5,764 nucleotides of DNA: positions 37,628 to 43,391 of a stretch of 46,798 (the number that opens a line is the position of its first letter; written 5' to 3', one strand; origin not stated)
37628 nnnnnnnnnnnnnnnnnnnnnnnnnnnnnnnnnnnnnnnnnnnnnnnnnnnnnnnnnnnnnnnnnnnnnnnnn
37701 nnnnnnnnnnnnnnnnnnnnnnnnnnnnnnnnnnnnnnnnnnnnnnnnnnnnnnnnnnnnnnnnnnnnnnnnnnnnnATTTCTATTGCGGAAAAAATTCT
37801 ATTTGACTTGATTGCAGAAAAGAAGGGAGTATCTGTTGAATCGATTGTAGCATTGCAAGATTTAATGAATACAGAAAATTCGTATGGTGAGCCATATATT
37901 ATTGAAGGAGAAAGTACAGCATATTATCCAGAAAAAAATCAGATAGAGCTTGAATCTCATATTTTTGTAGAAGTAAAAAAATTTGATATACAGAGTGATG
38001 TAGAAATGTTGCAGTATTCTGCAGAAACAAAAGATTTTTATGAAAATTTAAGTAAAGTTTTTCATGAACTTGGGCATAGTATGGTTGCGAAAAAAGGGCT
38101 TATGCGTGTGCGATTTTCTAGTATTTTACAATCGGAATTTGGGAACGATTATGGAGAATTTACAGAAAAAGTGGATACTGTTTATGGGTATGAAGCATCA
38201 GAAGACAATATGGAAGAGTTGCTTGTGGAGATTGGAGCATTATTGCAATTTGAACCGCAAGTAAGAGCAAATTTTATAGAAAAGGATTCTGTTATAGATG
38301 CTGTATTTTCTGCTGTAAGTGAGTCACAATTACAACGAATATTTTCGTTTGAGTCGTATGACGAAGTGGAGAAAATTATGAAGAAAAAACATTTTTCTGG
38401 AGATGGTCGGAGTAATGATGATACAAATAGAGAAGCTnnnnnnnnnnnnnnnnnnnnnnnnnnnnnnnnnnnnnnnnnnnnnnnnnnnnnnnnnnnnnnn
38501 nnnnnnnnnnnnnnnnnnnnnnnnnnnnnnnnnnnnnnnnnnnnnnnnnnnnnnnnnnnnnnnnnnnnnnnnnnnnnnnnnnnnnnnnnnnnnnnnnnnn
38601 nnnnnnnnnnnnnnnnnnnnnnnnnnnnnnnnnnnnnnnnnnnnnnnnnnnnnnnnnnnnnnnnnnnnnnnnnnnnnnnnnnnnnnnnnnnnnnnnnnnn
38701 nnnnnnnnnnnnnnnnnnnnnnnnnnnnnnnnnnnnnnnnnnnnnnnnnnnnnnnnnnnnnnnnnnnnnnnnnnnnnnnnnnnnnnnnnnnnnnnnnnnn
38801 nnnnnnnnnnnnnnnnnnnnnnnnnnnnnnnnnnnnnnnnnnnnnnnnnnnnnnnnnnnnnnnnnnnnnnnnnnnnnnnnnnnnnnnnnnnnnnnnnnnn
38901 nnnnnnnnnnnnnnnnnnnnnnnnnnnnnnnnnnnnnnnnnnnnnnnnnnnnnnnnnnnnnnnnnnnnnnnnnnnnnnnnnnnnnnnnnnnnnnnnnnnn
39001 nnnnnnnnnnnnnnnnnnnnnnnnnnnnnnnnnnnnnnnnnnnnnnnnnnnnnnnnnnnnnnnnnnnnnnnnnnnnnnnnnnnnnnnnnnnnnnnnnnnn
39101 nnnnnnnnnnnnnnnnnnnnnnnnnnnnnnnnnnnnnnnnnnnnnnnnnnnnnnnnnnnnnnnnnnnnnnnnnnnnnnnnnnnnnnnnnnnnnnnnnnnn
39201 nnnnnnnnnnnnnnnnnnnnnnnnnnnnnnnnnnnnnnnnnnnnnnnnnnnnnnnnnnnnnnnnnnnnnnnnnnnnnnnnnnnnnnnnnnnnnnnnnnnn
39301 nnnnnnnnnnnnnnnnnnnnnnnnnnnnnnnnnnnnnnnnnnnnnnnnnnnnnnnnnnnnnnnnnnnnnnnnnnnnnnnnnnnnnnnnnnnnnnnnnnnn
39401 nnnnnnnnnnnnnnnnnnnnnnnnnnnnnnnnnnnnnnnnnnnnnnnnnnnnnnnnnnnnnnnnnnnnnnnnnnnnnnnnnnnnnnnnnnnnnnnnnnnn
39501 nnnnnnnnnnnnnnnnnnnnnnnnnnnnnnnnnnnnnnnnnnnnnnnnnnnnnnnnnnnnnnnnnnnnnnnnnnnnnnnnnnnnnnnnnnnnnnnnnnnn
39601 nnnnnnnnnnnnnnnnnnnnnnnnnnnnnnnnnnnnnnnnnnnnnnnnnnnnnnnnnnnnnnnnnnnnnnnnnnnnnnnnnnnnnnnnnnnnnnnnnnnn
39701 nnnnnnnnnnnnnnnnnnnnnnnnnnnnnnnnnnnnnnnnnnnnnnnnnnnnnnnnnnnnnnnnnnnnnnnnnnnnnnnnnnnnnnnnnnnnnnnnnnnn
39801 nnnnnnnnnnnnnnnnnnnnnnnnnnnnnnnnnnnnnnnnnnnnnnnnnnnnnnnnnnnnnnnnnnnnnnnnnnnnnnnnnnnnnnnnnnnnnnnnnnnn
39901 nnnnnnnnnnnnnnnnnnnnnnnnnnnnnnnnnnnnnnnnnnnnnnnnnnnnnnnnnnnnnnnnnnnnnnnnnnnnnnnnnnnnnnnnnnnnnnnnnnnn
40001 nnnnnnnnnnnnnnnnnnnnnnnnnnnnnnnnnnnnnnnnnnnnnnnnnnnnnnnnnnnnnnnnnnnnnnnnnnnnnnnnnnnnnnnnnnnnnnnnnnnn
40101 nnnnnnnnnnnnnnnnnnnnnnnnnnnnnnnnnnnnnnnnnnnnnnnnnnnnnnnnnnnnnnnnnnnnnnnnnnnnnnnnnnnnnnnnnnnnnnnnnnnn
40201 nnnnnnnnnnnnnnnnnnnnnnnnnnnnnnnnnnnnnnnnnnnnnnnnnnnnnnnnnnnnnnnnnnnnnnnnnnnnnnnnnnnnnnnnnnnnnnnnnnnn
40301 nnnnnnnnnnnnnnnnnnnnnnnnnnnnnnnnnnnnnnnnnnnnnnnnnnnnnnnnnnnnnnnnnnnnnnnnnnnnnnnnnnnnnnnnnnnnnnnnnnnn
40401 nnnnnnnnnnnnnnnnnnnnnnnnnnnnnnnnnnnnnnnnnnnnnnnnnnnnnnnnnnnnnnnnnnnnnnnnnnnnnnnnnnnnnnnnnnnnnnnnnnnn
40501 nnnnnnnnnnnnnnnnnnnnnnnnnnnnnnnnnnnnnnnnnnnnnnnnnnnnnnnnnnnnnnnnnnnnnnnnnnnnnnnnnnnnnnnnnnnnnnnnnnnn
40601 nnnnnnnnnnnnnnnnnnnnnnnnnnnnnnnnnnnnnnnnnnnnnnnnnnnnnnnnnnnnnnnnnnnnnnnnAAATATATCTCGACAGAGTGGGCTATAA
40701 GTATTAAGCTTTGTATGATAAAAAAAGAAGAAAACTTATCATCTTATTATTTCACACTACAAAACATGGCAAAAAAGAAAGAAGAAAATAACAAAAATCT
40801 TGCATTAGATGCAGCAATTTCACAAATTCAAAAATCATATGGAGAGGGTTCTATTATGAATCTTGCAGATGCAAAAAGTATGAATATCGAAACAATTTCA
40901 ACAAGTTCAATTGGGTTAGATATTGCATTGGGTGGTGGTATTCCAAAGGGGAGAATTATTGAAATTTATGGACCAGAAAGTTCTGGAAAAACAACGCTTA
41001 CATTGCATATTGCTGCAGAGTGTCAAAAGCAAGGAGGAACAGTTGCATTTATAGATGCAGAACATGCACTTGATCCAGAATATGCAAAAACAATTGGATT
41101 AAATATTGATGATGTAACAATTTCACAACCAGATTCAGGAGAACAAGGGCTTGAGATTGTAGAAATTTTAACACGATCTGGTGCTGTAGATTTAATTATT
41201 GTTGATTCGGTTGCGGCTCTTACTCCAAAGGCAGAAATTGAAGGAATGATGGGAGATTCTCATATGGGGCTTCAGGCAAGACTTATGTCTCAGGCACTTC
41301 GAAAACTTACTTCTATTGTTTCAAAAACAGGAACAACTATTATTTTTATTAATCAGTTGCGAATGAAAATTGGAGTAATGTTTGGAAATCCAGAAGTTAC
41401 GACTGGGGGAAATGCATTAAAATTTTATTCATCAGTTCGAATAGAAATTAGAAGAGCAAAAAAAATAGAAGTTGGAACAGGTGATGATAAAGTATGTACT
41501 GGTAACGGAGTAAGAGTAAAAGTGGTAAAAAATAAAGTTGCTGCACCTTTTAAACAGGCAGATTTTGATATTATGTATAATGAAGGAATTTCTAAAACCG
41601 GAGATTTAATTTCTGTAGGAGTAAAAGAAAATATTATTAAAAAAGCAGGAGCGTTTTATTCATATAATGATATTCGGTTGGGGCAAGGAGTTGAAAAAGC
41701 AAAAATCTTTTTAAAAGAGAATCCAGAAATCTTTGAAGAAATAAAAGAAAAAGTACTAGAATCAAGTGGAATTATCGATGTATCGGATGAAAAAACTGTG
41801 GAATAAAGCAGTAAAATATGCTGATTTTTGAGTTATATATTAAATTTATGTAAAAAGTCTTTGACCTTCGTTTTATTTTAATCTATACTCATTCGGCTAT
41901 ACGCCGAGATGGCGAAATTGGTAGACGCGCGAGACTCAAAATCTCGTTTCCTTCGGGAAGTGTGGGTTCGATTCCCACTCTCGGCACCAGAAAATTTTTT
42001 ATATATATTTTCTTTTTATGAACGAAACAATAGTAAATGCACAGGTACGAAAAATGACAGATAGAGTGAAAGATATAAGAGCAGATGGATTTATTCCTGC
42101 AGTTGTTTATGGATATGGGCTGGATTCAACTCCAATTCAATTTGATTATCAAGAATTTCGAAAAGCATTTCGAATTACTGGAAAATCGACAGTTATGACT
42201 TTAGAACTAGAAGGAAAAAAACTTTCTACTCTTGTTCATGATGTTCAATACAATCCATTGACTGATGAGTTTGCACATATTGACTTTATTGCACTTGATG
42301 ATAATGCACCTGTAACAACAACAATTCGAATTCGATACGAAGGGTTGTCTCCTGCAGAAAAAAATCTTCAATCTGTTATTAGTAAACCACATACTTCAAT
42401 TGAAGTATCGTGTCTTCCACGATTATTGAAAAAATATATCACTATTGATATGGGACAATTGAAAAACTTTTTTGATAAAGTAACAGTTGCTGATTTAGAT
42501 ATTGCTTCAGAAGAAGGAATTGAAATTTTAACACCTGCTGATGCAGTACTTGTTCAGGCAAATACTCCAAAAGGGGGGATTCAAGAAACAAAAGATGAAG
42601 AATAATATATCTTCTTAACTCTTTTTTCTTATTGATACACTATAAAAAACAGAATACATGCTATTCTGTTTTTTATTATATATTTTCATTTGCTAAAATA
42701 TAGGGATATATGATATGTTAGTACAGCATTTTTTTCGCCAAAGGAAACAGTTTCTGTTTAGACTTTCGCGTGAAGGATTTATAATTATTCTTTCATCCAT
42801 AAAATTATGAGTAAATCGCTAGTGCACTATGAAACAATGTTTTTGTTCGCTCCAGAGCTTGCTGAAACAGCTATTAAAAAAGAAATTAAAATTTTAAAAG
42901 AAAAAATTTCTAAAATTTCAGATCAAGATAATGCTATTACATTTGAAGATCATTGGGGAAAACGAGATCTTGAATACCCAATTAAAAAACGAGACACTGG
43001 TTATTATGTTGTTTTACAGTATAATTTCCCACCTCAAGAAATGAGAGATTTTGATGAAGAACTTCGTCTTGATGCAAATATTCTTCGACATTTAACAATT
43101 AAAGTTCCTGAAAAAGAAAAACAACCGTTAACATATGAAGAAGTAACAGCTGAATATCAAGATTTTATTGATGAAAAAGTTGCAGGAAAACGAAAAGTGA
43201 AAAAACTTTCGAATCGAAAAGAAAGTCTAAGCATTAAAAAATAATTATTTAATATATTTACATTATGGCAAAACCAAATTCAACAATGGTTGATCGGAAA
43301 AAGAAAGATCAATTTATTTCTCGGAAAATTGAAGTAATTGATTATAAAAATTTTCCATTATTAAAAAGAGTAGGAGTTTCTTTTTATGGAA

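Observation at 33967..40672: Surface cohesin-like/FN3 anchor protein followed by a 1758-aa orphan protein with a lone HExxH motif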

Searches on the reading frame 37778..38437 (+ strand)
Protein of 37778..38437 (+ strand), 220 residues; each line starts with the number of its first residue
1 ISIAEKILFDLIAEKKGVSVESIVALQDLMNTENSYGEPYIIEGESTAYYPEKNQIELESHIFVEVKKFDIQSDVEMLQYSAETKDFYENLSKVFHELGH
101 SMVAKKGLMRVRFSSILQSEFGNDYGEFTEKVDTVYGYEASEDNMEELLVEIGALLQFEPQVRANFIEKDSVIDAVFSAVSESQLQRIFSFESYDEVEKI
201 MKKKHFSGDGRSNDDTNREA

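Call 54: search_protein_families(library=pfam, alignment_id=A5, max_evalue=1)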
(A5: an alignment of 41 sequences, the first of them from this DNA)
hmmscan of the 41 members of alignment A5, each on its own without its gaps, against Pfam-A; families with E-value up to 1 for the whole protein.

A. member 1, seq(220 aa): 3 families
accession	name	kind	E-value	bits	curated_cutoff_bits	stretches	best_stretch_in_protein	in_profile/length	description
PF14247.12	DUF4344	-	0.00044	20.5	29.6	1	44-108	47-111/220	Putative metallopeptidase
PF04065.20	Not3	-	0.023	14.5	25.8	1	125-214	23-109/231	Not1 N-terminal domain, CCR4-Not complex component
PF02163.28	Peptidase_M50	-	0.027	14.2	27.2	1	94-117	11-34/221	Peptidase family M50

B. families by the number of members that match (of 41 scanned): 53 families (the first 25 are shown)
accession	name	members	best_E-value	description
PF14247.12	DUF4344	3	3.5e-05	Putative metallopeptidase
PF10263.15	SprT-like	3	0.017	SprT-like family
PF10198.14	Ada3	3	0.036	Histone acetyltransferases subunit 3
PF06114.19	Peptidase_M78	2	0.015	IrrE N-terminal-like domain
PF09487.15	HrpB2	2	0.016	Bacterial type III secretion protein (HrpB2)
PF20573.4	DUF6782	2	0.016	Putative metallopeptidase family (DUF6782)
PF15638.11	Tox-MPTase2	2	0.061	Metallopeptidase toxin 2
PF02256.22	Fe_hyd_SSU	1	0.004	Iron hydrogenase small subunit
PF13709.12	DUF4159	1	0.0077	Domain of unknown function (DUF4159)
PF04937.20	DUF659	1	0.0087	Protein of unknown function (DUF 659)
PF11512.13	Atu4866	1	0.01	Agrobacterium tumefaciens protein Atu4866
PF17573.8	GA-like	1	0.011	GA-like domain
PF08234.17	Spindle_Spc25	1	0.013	Chromosome segregation protein Spc25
PF25675.1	Phage_nozzle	1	0.019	Bacteriophage nozzle protein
PF08283.16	Gemini_AL1_M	1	0.022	Geminivirus rep protein central domain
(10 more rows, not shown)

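Call 55: search_solved_structures(query=A5, max_evalue=10, show_alignments=4)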
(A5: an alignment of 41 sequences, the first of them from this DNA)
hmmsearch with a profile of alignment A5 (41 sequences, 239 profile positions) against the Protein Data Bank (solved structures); distinct sequences matched with E-value up to 10: 4.
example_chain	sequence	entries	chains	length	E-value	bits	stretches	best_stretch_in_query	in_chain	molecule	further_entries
5jig_A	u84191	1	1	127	0.0095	19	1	18-125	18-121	Ubiquitin and WLM domain-containing metalloprotease SPCC1442.07c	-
2l0r_A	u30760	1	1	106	0.04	16.9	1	98-170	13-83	Lethal factor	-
5cio_A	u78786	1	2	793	0.28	14.1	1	89-124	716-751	pyrroloquinoline quinone biosynthesis protein PqqF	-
8r3p_A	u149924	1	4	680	0.67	12.9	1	107-160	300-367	Transketolase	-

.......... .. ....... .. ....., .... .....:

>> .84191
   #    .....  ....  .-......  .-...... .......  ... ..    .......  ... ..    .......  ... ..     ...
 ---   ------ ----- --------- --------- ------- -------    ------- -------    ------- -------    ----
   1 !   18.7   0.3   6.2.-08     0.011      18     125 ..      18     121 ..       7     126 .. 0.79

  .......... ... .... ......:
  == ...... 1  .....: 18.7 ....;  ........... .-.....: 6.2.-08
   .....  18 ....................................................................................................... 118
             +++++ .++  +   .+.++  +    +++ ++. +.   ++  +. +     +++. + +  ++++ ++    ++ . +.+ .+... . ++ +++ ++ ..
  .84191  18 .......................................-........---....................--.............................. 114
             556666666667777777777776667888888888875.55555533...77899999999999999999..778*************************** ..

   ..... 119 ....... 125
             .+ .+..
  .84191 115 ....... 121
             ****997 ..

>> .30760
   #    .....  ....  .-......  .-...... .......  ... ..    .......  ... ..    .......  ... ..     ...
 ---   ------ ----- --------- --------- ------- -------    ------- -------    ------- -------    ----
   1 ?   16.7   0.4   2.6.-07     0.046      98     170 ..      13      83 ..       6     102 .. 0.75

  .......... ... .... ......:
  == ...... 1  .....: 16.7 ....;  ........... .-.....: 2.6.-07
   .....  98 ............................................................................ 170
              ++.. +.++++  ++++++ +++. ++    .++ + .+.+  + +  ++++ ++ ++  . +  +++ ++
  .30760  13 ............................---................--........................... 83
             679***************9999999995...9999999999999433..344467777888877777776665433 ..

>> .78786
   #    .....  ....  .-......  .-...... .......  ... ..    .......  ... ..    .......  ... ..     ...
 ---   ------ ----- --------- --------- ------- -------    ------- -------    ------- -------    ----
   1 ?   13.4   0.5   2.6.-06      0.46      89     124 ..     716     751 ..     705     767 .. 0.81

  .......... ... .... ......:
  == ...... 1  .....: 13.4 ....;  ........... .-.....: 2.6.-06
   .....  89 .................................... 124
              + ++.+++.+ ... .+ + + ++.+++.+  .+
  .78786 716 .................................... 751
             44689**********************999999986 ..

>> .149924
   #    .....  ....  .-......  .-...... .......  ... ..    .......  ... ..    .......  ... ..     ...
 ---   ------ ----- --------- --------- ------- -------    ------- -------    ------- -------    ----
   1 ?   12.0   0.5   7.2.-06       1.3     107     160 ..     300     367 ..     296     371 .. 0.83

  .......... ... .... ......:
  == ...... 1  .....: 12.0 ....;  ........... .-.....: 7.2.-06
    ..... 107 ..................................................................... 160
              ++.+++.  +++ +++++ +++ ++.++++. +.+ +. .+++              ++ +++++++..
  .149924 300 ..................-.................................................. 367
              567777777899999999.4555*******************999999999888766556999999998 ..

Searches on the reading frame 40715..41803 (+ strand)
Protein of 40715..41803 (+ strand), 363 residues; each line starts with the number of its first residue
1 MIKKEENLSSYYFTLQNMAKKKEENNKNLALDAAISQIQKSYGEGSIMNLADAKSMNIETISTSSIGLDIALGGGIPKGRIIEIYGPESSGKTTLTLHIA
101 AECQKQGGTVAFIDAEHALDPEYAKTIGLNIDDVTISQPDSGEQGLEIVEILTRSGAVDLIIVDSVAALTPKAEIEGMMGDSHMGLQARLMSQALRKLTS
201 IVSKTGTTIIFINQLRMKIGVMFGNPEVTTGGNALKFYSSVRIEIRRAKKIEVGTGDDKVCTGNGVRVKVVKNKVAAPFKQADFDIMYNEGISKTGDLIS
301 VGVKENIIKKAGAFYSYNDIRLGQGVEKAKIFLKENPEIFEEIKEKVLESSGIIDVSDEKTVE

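Call 86: search_protein_families(library=pfam, proteins=[window:40715-41803:+], max_evalue=0.00001)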
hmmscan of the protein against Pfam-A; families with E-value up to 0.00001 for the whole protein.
window:40715-41803:+ (363 aa): 6 families
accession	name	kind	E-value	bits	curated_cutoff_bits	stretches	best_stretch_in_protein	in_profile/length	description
PF00154.27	RecA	-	3.2e-129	430.4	27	1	30-293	2-262/262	recA bacterial DNA recombination protein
PF21096.2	RecA_C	-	7.6e-22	77.6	27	1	296-350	1-55/57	RecA C-terminal domain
PF08423.17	Rad51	-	4.9e-13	49.4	22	1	58-249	5-213/244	Rad51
PF06745.19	ATPase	-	2.5e-07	30.7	26.6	1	66-217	6-166/231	KaiC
PF01637.24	ATPase_2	-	2.6e-06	27.9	33.2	1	80-211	21-114/225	ATPase domain predominantly from Archaea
PF13481.12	AAA_25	-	3.6e-06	27.2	27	0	73-172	27-158/195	AAA domain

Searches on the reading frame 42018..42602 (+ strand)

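Call 86: search_protein_families(library=pfam, proteins=[window:42018-42602:+], max_evalue=0.00001)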
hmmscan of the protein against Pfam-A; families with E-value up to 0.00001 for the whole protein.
window:42018-42602:+ (195 aa): 2 families
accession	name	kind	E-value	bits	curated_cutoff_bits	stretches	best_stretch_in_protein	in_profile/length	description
PF01386.24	Ribosomal_L25p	-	2.6e-21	76.3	23.6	1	7-90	2-82/82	Ribosomal L25p family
PF14693.11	Ribosomal_TL5_C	-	1.4e-10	41.9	27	1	99-184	2-83/84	Ribosomal protein TL5, C-terminal domain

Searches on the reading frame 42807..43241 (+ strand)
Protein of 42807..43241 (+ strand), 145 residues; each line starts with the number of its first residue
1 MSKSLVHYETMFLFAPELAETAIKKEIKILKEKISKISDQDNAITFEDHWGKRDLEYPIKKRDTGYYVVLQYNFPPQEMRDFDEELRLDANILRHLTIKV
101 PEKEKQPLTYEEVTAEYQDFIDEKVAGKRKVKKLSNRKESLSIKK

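Call 86: search_protein_families(library=pfam, proteins=[window:42807-43241:+], max_evalue=0.00001)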
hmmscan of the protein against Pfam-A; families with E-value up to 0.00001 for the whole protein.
window:42807-43241:+ (145 aa): 1 family
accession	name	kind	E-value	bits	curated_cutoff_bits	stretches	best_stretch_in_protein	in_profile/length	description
PF01250.22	Ribosomal_S6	-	5.5e-23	81.4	27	1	7-99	1-90/90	Ribosomal protein S6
